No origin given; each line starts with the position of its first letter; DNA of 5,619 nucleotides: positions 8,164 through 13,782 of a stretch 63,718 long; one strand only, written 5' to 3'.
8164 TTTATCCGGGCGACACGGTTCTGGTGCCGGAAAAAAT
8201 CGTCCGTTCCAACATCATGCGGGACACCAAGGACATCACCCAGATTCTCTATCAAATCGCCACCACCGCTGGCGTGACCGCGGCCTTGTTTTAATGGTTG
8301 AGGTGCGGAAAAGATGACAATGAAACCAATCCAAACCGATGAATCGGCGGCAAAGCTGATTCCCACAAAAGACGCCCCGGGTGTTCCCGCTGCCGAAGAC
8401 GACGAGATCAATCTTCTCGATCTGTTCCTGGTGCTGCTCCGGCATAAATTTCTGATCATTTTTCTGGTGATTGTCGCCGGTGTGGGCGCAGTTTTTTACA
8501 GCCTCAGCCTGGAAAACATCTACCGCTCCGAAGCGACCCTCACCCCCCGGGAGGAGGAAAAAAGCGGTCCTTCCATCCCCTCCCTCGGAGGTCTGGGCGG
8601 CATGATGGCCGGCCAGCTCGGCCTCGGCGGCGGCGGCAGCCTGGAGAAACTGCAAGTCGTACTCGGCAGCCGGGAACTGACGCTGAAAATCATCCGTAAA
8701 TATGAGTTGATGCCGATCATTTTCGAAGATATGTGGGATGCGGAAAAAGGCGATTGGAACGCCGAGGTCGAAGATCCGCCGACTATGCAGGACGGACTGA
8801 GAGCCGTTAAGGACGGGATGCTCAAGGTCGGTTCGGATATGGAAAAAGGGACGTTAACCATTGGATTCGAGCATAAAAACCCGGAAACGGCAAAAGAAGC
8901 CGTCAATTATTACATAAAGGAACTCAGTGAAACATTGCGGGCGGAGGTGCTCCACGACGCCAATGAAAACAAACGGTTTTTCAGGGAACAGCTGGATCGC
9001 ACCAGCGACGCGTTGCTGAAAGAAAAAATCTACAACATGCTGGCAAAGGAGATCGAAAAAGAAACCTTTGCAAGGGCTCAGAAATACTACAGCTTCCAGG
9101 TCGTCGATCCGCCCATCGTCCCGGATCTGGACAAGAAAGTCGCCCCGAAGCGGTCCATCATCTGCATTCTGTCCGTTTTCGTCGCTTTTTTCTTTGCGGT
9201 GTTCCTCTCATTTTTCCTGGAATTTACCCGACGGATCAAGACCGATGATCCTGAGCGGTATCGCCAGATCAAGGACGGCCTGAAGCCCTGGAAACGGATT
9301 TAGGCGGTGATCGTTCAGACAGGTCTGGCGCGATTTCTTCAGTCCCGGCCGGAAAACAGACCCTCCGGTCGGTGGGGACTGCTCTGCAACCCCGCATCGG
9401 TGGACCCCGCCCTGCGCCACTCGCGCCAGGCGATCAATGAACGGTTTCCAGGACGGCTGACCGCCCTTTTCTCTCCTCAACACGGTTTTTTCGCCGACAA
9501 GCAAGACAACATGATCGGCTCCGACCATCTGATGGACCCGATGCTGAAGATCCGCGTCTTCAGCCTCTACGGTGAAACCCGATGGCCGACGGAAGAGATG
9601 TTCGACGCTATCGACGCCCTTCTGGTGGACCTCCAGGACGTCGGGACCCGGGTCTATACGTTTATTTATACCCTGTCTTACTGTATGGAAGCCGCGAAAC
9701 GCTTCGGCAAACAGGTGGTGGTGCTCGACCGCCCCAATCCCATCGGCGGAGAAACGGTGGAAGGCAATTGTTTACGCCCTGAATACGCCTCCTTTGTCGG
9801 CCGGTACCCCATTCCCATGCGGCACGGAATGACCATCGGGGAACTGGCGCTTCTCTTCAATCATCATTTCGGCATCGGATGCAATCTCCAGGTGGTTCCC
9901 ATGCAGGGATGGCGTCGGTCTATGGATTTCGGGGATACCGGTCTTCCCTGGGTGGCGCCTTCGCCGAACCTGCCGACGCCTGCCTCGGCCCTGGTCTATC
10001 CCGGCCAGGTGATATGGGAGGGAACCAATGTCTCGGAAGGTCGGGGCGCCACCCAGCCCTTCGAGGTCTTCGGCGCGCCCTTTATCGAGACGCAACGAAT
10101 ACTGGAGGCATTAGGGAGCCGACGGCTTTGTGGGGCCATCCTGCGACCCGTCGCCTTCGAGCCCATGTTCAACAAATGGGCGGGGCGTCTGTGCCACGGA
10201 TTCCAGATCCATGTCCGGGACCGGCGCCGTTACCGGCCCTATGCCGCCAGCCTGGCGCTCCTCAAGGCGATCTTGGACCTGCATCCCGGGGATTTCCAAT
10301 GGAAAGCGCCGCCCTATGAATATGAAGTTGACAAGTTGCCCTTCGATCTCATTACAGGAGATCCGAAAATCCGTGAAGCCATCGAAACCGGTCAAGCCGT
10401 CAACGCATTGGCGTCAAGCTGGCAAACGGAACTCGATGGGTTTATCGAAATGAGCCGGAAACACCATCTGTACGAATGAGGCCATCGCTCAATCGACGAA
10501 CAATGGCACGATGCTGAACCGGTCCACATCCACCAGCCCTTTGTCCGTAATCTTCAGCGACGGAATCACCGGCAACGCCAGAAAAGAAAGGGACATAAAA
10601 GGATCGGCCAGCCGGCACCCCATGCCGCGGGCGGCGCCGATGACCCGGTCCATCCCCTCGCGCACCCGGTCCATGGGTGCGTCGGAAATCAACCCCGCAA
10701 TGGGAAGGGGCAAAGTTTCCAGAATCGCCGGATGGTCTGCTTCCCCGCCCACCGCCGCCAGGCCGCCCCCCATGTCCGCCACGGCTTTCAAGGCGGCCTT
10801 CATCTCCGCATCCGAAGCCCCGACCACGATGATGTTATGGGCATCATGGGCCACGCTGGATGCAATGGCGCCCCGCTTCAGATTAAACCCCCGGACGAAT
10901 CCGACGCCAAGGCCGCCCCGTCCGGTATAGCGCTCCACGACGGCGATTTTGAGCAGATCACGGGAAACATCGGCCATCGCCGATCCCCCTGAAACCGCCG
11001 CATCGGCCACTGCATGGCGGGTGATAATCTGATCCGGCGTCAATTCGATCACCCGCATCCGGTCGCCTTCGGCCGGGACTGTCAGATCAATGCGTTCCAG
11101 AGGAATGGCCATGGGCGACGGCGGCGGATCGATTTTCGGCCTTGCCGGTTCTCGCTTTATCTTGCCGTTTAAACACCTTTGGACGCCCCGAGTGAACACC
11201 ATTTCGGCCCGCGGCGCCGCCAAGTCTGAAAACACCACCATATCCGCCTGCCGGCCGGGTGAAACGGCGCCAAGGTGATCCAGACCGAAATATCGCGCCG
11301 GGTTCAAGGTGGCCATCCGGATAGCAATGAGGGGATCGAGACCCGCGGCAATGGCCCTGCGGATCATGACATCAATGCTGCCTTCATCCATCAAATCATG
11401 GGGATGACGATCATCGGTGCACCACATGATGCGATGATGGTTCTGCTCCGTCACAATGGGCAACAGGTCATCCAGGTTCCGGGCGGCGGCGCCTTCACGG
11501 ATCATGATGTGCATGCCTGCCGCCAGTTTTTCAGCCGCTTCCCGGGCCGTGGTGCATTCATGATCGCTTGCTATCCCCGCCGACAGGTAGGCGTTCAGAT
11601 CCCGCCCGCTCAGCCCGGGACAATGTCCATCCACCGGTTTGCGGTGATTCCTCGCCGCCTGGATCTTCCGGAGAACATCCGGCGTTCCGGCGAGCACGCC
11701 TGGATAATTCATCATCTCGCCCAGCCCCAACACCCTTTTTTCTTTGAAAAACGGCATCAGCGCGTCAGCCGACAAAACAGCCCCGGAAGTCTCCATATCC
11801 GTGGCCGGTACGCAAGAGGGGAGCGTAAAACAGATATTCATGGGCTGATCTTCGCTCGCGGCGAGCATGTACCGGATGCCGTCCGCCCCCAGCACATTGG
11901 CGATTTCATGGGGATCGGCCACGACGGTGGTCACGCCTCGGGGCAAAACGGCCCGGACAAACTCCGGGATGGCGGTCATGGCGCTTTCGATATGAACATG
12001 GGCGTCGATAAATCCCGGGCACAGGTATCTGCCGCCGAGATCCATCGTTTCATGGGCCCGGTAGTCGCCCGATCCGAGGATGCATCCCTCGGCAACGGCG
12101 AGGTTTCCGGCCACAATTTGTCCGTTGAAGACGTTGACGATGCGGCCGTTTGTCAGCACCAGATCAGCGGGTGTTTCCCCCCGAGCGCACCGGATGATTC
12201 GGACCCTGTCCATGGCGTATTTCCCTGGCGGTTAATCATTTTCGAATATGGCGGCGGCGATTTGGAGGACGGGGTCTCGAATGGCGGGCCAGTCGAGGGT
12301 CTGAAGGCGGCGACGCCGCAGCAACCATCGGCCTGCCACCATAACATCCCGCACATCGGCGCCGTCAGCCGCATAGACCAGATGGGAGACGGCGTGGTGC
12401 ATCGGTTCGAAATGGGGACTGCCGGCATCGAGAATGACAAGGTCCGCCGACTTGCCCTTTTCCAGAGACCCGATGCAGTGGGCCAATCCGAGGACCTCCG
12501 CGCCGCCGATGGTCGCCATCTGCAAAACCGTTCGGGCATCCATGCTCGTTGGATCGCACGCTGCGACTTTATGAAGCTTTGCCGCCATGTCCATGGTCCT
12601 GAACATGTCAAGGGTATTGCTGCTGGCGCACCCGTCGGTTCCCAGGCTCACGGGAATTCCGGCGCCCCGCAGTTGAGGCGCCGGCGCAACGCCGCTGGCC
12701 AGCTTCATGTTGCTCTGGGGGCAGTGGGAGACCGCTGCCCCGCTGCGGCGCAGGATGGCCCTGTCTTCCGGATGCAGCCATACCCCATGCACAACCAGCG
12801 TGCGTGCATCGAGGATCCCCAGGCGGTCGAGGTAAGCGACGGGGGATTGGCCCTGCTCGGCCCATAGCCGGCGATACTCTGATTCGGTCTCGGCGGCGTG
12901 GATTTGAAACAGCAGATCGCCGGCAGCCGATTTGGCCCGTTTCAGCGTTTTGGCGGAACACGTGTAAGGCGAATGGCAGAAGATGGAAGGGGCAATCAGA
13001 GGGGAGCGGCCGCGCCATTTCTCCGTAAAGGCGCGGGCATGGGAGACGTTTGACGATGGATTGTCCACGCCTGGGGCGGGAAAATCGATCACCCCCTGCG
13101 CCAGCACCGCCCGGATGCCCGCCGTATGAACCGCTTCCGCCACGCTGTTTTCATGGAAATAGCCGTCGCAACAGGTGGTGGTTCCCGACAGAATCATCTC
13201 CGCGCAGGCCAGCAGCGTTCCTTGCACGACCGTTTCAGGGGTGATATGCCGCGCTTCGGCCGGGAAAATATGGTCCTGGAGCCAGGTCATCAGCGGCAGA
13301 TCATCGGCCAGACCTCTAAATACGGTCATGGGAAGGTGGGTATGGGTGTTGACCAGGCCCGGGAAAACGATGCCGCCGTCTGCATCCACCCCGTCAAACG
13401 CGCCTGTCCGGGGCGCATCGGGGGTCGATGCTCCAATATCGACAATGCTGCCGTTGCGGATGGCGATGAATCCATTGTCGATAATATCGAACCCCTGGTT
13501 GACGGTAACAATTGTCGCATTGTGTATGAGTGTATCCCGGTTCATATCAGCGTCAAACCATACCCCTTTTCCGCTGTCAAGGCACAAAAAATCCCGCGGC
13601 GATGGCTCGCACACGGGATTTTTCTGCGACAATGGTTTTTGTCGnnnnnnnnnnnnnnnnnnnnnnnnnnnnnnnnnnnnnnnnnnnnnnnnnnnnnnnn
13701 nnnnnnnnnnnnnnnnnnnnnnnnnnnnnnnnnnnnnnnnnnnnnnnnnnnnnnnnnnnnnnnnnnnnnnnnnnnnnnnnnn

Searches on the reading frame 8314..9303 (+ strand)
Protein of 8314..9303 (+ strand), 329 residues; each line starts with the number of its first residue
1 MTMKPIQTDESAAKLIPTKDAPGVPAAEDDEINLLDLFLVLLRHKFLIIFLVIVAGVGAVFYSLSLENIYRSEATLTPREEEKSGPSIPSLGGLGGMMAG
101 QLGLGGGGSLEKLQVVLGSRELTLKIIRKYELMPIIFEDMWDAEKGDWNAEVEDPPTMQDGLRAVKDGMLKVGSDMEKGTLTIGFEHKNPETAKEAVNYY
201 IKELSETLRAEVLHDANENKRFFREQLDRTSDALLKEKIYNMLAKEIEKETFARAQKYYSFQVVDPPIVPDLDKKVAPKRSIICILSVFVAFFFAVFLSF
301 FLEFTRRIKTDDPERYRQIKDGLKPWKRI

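Call 69: search_protein_families(library=pfam, proteins=[window:8314-9303:+], max_evalue=0.00001)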
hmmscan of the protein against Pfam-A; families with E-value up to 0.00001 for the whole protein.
window:8314-9303:+ (329 aa): 2 families
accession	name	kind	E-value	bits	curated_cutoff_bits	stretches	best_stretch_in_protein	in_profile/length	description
PF02706.20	Wzz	-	1.7e-12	47.9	25.5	1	30-129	1-90/91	Chain length determinant protein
PF13807.11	GNVR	-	2.1e-07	31.2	27.7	1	227-301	7-79/82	G-rich domain on putative tyrosine kinase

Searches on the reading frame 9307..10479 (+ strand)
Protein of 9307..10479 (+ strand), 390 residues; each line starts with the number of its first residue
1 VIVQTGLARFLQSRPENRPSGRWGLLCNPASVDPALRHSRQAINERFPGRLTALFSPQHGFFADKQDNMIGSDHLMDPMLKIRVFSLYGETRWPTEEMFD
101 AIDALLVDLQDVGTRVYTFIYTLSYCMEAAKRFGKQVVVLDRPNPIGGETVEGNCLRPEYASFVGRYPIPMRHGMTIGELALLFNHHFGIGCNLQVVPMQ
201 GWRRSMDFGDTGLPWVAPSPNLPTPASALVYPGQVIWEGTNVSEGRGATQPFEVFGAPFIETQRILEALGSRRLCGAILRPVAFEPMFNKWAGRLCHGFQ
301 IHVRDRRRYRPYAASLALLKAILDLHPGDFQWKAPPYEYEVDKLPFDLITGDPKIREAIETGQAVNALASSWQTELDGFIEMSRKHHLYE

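Call 69: search_protein_families(library=pfam, proteins=[window:9307-10479:+], max_evalue=0.00001)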
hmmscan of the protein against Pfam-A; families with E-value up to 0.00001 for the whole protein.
window:9307-10479:+ (390 aa): 2 families
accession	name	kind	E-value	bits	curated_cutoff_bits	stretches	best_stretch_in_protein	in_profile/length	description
PF07075.17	NamZ_N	-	6.8e-82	274.2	26.9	1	24-225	2-202/203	Exo-beta-N-acetylmuramidase NamZ, N-terminal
PF20732.2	NamZ_C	-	4e-51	174.2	25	1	229-389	1-152/152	Exo-beta-N-acetylmuramidase NamZ, C-terminal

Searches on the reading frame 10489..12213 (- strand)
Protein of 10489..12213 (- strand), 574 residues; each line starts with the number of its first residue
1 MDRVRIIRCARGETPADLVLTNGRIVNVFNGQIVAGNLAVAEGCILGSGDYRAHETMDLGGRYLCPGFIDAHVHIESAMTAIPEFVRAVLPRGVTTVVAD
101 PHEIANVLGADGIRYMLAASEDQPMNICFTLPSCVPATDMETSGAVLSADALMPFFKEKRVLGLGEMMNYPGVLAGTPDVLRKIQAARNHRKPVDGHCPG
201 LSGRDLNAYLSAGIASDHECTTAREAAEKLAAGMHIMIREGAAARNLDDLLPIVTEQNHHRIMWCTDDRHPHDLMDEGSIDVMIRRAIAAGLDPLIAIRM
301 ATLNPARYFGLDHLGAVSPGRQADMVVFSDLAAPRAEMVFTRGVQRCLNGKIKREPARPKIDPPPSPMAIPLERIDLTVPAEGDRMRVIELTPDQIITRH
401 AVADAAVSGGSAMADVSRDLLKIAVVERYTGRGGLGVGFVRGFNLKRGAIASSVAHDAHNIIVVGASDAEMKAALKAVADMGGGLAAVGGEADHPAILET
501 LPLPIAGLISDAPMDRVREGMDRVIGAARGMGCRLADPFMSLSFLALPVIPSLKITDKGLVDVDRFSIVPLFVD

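Call 69: search_protein_families(library=pfam, proteins=[window:10489-12213:-], max_evalue=0.00001)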
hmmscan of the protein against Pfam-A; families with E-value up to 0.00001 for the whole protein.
window:10489-12213:- (574 aa): 3 families
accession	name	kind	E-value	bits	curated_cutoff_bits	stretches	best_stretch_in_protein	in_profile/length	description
PF13382.11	Adenine_deam_C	-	3.1e-62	209.4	27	1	395-566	1-168/169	Adenine deaminase C-terminal domain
PF01979.26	Amidohydro_1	-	1.6e-41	143.2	25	1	63-333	1-321/345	Amidohydrolase family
PF07969.17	Amidohydro_3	-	1.4e-11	45.1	29.7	0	188-331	303-447/472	Amidohydrolase family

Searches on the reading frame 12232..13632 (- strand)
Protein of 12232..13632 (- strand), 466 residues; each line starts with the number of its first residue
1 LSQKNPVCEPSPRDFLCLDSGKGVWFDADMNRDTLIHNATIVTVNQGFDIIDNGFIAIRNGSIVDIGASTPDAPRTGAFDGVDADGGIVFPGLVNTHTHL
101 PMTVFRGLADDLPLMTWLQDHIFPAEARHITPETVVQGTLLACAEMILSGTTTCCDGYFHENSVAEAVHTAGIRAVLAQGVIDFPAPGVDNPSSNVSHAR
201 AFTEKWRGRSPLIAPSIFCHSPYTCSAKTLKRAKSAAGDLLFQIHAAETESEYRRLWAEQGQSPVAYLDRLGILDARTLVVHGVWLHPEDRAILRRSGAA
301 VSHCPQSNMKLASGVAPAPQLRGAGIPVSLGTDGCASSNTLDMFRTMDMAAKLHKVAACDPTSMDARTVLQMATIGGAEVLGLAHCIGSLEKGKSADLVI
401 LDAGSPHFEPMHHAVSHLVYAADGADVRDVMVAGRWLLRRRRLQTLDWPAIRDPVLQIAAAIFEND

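Call 69: search_protein_families(library=pfam, proteins=[window:12232-13632:-], max_evalue=0.00001)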
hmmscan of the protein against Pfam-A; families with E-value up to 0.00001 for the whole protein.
window:12232-13632:- (466 aa): 2 families
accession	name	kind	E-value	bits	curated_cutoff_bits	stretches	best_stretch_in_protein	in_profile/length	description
PF01979.26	Amidohydro_1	-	4.3e-69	233.8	25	1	88-436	1-344/345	Amidohydrolase family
PF07969.17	Amidohydro_3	-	4.7e-21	76.2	29.7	1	269-435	300-469/472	Amidohydrolase family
